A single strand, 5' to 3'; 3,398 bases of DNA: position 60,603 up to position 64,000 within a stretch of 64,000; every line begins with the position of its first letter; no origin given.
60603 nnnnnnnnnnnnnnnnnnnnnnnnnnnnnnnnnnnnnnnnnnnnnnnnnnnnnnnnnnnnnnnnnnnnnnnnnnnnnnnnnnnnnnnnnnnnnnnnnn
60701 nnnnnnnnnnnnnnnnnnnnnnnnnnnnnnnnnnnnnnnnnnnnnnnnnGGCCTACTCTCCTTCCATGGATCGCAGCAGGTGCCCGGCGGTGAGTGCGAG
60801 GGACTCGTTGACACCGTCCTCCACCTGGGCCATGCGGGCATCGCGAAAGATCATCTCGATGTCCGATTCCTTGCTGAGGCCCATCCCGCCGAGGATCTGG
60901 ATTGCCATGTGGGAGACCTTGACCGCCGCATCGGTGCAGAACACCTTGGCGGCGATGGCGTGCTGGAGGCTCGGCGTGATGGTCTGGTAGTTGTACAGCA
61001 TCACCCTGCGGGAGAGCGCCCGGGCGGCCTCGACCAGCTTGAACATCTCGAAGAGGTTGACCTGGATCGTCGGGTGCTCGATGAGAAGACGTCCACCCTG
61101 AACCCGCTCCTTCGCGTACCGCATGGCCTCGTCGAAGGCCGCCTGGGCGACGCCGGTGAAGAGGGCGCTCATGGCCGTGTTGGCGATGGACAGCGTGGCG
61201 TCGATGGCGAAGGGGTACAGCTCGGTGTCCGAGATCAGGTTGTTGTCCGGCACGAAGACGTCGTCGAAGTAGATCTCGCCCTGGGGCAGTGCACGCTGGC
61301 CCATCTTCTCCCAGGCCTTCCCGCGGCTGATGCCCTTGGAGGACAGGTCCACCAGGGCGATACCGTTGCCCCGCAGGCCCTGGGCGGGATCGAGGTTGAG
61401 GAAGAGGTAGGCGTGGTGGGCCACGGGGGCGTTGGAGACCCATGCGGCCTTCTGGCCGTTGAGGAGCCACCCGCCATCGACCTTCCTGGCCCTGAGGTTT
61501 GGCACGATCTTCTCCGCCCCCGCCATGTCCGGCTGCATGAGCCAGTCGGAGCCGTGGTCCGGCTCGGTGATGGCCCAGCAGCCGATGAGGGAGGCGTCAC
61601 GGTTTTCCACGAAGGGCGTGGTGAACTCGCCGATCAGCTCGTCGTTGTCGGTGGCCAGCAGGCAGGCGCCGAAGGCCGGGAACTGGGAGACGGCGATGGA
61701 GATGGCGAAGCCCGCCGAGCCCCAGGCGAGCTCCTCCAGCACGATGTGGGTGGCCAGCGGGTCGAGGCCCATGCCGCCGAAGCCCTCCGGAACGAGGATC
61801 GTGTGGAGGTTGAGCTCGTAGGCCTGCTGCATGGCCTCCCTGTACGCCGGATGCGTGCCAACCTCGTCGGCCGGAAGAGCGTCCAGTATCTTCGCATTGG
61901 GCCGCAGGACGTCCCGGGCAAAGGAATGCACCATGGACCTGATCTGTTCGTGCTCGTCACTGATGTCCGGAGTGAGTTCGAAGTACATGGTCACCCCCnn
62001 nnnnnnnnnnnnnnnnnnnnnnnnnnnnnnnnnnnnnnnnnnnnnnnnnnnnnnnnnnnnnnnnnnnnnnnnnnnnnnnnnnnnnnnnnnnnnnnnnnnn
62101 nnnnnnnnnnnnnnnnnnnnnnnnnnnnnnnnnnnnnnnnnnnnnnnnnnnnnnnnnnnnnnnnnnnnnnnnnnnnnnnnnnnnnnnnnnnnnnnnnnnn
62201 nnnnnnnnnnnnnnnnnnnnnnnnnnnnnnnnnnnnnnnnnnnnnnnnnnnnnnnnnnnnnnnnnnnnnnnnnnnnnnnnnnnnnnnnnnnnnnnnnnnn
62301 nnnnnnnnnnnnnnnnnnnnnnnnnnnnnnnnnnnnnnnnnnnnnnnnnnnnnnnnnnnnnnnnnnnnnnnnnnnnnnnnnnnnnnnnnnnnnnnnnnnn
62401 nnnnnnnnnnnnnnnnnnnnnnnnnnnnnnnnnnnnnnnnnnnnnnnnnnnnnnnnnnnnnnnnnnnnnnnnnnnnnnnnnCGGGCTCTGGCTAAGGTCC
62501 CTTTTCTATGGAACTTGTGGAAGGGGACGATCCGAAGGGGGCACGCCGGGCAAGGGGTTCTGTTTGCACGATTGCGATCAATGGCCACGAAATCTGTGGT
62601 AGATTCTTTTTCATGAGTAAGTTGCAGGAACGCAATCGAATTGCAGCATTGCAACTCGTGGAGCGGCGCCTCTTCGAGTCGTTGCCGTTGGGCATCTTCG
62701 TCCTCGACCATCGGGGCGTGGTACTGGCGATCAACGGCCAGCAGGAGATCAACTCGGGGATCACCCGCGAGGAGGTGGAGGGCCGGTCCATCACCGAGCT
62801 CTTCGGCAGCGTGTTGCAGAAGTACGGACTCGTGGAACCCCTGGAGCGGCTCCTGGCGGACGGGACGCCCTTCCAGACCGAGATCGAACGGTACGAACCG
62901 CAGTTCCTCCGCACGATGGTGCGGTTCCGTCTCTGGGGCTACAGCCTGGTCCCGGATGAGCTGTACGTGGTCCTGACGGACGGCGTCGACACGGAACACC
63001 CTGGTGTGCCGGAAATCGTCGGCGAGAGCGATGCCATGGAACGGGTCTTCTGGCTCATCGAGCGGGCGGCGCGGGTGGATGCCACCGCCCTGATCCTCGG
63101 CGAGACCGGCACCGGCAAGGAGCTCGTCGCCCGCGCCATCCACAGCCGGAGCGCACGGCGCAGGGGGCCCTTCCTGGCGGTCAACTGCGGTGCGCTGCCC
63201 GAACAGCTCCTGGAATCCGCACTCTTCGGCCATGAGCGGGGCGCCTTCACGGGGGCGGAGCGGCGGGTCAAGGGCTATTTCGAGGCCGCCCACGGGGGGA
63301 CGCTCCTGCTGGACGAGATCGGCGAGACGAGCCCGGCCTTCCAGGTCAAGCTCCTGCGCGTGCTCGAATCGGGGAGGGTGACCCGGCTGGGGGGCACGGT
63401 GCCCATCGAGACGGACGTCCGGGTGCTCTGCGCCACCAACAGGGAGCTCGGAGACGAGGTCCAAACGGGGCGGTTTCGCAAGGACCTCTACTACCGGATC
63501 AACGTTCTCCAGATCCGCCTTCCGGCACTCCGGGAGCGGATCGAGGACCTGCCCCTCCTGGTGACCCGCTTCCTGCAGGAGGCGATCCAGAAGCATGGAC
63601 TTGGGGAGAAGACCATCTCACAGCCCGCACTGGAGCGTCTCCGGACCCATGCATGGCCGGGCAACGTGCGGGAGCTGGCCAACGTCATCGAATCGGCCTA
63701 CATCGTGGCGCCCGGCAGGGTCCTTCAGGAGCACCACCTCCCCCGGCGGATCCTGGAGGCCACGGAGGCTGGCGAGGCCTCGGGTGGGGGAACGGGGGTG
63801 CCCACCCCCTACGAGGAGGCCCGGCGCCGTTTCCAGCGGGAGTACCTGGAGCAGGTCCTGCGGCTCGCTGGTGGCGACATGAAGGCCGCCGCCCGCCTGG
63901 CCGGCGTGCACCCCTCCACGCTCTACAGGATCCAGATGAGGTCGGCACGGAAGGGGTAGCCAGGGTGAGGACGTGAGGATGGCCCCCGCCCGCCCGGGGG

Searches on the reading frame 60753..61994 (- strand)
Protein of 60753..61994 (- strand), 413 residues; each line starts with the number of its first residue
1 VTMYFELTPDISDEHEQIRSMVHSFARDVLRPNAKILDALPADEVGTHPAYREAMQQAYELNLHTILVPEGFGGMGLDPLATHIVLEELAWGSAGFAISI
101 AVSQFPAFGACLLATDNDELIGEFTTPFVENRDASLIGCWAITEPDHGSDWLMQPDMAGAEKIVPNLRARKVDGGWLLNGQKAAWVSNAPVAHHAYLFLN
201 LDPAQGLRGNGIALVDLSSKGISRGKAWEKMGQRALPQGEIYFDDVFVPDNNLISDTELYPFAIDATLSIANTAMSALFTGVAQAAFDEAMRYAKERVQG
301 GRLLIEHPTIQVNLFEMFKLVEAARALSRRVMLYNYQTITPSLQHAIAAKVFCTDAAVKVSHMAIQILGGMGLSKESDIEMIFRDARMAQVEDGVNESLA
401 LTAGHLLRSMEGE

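Call 69: search_protein_families(library=pfam, proteins=[window:60753-61994:-], max_evalue=0.00001)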
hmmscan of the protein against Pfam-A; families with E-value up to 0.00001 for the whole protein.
window:60753-61994:- (413 aa): 4 families
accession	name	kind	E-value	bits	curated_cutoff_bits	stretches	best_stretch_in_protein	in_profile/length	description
PF00441.29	Acyl-CoA_dh_1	-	1.4e-25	90.6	22.4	1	270-400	13-142/150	Acyl-CoA dehydrogenase, C-terminal domain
PF02771.21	Acyl-CoA_dh_N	-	4.1e-16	59.8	22.9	1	12-104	1-86/113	Acyl-CoA dehydrogenase, N-terminal domain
PF02770.24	Acyl-CoA_dh_M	-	5.8e-16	58.9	33.3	1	139-246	1-97/97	Acyl-CoA dehydrogenase, middle domain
PF08028.16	Acyl-CoA_dh_2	-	7.5e-14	52.6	22.7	1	275-391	3-128/134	Acyl-CoA dehydrogenase, C-terminal domain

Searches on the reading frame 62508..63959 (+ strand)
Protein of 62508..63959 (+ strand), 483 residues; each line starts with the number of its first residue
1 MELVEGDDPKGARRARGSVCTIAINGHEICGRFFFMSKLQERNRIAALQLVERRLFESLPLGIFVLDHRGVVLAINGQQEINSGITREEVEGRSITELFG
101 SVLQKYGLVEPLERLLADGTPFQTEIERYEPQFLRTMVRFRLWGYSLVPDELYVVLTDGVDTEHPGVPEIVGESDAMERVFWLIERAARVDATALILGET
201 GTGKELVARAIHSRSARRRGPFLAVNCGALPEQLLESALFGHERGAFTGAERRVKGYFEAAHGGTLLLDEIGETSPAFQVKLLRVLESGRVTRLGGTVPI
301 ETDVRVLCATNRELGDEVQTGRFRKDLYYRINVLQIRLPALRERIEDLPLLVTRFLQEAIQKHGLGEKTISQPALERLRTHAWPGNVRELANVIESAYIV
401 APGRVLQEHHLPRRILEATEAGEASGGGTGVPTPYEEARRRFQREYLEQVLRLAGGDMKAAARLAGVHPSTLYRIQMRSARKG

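Call 69: search_protein_families(library=pfam, proteins=[window:62508-63959:+], max_evalue=0.00001)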
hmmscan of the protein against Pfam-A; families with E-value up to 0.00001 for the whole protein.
window:62508-63959:+ (483 aa): 7 families
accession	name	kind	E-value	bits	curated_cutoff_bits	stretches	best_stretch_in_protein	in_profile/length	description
PF00158.32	Sigma54_activat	-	4e-68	228.8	20.2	1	170-336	1-167/168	Sigma-54 interaction domain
PF25601.1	AAA_lid_14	-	1.4e-23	82.9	27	1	342-423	1-82/87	AAA+ ATPase lid domain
PF14532.12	Sigma54_activ_2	-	6.1e-19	69.1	25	1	171-341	1-138/138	Sigma-54 interaction domain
PF02954.25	HTH_8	-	3.3e-08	33.6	22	1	439-474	2-37/42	Bacterial regulatory protein, Fis family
PF07728.20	AAA_5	-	3.3e-07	30.8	22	1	195-313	3-124/139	AAA domain (dynein-related subfamily)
PF00989.32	PAS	-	7.4e-07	29.6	22.6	1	53-124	4-74/113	PAS fold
PF08448.16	PAS_4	-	2.5e-06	28.1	23.1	1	56-127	1-71/110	PAS fold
